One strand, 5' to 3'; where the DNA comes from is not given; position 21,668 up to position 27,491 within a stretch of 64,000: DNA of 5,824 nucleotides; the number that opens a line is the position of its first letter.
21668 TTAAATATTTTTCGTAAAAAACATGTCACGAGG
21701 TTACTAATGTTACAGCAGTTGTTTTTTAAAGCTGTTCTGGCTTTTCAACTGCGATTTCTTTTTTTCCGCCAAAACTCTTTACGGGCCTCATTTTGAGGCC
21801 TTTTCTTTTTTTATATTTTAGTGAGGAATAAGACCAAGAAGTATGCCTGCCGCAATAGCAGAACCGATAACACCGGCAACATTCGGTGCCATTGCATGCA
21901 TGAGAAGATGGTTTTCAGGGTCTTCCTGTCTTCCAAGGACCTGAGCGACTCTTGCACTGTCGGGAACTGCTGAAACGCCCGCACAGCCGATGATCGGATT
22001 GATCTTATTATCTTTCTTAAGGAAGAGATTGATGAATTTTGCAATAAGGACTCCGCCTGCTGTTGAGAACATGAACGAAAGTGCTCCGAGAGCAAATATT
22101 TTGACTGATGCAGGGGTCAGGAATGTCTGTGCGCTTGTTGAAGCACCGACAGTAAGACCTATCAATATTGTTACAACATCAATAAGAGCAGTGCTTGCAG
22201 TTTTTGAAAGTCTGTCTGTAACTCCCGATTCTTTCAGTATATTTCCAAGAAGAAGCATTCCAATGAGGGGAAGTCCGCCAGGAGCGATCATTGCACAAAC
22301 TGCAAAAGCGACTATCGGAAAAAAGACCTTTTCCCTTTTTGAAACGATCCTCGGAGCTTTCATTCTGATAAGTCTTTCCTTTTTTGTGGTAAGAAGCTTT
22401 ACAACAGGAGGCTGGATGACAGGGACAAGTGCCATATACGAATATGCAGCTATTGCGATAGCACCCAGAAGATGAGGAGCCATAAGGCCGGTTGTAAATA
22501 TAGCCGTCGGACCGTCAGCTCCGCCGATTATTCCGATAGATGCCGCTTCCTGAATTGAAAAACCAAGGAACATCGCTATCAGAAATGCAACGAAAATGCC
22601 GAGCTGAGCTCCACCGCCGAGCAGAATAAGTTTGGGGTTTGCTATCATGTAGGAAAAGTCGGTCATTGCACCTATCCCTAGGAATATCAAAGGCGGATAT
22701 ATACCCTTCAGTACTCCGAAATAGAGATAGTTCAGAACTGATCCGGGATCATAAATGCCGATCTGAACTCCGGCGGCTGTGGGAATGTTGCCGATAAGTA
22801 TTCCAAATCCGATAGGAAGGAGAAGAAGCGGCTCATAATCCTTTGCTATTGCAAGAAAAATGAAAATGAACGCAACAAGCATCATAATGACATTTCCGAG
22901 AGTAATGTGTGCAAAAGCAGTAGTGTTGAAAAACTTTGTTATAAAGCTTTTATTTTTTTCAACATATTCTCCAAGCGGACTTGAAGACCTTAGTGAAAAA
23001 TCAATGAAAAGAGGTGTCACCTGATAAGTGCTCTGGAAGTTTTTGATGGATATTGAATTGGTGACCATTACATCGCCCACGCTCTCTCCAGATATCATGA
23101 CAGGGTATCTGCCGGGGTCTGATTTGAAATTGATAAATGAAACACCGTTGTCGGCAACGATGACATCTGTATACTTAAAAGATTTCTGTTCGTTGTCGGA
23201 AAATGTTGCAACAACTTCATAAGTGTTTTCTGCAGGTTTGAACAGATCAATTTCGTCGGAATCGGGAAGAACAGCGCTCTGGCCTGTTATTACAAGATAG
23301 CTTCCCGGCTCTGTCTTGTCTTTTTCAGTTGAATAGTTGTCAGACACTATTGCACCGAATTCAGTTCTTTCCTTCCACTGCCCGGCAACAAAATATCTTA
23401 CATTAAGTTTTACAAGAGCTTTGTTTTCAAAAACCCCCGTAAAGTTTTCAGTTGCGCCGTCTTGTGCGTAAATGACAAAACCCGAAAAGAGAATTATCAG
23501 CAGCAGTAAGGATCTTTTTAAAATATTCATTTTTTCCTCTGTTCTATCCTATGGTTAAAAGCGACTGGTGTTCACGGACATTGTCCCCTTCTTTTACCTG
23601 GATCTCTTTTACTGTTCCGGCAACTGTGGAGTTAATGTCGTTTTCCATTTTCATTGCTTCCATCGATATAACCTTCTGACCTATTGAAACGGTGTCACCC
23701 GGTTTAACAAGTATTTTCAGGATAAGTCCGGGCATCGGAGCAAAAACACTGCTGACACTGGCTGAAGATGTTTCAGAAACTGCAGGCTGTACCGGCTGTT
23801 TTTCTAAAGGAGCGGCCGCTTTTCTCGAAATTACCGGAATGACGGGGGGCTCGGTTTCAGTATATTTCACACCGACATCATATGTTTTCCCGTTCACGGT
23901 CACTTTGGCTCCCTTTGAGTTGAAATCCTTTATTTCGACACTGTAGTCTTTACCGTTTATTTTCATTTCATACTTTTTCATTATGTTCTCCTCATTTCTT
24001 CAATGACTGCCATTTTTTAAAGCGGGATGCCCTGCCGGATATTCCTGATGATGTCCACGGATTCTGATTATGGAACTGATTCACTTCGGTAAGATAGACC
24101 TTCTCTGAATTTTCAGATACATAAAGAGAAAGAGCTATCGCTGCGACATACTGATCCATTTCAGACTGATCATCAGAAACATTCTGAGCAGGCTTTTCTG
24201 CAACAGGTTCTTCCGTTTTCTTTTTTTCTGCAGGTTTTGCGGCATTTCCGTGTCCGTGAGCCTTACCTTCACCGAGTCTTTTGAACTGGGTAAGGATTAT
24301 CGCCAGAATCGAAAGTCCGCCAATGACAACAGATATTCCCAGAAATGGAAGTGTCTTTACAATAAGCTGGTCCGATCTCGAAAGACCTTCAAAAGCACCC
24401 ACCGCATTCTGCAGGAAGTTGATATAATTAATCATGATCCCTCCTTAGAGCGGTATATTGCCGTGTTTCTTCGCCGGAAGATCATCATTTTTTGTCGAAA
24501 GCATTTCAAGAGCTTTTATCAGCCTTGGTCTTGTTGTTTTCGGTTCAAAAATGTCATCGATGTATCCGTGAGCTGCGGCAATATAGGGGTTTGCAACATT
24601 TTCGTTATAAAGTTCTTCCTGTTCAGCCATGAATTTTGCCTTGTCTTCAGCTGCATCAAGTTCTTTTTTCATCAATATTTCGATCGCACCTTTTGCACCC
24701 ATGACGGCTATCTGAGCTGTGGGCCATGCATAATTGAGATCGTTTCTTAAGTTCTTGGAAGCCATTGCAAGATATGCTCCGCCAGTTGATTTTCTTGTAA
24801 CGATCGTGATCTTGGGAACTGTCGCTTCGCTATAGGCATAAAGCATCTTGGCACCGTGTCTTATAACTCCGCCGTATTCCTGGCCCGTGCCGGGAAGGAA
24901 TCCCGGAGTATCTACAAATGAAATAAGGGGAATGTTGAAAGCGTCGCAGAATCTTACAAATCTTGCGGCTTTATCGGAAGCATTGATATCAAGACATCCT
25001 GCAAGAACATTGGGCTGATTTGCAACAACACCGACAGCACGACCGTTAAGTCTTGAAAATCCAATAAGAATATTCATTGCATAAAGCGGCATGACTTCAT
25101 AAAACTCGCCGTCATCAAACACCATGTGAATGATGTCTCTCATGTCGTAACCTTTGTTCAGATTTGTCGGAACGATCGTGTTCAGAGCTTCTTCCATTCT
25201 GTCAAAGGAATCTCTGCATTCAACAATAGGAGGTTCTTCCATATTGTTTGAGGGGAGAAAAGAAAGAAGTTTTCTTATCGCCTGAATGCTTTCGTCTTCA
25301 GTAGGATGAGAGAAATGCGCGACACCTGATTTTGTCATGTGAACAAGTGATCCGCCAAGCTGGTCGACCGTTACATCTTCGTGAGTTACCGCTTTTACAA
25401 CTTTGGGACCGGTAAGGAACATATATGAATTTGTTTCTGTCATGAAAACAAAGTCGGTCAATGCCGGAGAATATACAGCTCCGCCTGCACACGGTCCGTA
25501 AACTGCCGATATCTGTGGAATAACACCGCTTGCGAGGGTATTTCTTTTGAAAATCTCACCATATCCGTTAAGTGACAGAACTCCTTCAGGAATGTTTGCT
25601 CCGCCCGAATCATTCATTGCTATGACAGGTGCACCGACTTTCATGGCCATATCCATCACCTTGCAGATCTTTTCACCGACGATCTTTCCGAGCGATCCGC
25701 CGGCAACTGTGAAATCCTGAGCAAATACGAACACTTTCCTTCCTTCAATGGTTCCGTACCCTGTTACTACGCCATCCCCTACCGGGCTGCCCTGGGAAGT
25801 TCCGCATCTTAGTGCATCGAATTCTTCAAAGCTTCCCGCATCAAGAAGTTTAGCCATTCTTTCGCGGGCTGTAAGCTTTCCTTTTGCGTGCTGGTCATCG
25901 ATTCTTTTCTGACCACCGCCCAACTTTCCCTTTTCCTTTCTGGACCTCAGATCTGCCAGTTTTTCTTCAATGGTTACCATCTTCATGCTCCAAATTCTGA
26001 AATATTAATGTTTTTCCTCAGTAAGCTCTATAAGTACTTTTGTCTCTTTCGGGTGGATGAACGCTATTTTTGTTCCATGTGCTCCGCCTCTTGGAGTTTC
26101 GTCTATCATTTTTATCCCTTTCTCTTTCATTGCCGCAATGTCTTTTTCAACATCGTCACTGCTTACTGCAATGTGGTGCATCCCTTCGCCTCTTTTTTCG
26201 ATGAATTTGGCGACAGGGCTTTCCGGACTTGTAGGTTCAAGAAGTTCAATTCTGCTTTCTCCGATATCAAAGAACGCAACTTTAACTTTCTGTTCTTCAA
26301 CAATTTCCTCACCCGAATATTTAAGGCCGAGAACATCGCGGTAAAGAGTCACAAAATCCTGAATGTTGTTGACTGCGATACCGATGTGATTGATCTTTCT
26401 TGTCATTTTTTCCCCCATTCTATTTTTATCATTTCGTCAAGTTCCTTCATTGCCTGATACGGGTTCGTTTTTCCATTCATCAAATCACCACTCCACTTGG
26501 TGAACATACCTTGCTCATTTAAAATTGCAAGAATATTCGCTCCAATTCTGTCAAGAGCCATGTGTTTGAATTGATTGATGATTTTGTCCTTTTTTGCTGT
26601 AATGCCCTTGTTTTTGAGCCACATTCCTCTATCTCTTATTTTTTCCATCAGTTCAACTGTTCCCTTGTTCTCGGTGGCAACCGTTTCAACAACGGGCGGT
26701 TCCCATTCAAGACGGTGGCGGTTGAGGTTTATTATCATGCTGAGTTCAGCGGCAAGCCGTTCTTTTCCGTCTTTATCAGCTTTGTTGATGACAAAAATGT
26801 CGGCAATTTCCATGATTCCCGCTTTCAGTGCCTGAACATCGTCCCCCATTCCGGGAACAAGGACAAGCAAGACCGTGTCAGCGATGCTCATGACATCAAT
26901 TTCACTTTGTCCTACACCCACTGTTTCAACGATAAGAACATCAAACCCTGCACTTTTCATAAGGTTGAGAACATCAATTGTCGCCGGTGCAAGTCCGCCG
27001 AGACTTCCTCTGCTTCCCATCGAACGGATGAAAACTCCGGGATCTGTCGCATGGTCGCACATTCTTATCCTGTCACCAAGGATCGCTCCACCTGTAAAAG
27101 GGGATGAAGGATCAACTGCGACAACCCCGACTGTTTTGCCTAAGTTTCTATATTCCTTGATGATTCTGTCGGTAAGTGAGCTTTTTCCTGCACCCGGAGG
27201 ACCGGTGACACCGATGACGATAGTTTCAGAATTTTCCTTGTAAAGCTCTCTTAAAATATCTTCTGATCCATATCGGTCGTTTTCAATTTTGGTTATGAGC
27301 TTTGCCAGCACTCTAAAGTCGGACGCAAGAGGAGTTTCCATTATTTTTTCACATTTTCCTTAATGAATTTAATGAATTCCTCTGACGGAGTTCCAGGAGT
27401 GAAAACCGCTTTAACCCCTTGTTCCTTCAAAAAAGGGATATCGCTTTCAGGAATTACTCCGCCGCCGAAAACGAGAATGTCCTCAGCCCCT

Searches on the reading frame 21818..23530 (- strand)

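Call 25: search_protein_families(library=pfam, proteins=[window:21818-23530:-], max_evalue=0.00001)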
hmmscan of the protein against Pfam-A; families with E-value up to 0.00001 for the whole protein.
window:21818-23530:- (570 aa): 1 family
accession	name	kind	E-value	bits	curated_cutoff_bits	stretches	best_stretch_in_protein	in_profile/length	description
PF03977.18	OAD_beta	-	4.4e-149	496.7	31.6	1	213-567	2-348/349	Na+-transporting oxaloacetate decarboxylase beta subunit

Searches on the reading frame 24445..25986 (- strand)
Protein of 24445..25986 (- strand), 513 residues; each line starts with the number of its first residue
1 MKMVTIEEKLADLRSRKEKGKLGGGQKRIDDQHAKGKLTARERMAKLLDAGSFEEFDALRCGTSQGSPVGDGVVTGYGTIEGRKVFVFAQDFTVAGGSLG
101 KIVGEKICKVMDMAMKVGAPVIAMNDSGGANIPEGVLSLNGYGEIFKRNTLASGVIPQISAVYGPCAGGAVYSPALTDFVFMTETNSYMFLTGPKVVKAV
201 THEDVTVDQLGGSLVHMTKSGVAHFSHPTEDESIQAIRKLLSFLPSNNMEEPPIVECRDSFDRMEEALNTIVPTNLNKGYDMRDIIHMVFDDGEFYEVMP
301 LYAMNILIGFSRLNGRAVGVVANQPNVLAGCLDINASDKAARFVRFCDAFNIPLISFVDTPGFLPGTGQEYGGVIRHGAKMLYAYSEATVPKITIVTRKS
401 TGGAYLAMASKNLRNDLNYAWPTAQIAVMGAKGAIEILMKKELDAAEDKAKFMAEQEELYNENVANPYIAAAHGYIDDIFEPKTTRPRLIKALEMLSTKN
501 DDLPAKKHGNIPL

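Call 37: search_protein_families(library=pfam, proteins=[window:24445-25986:-], max_evalue=0.0001)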
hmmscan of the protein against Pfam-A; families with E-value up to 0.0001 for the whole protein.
window:24445-25986:- (513 aa): 3 families
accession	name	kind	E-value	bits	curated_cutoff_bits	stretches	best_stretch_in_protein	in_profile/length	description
PF01039.27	Carboxyl_trans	-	1.5e-190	634.4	22.3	1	32-511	2-493/493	Carboxyl transferase domain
PF03255.19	ACCA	-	2.5e-16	60.2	23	1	339-466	135-258/310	Acetyl co-enzyme A carboxylase carboxyltransferase-like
PF06833.16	MdcE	-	7.3e-05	23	32.7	0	352-453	28-128/196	Malonate decarboxylase gamma subunit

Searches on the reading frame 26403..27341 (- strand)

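Call 37: search_protein_families(library=pfam, proteins=[window:26403-27341:-], max_evalue=0.0001)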
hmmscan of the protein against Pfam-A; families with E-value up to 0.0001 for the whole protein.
window:26403-27341:- (312 aa): 3 families
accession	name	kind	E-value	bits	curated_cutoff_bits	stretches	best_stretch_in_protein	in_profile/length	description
PF03308.22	MeaB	-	1.3e-86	290.5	23.1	1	12-265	1-263/273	Methylmalonyl Co-A mutase-associated GTPase MeaB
PF02492.25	cobW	-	5.7e-06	26.5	20.7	0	42-200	2-165/180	CobW/HypB/UreG, nucleotide-binding domain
PF00009.33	GTP_EFTU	-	3.3e-05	24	26.5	0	40-67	3-30/188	Elongation factor Tu GTP binding domain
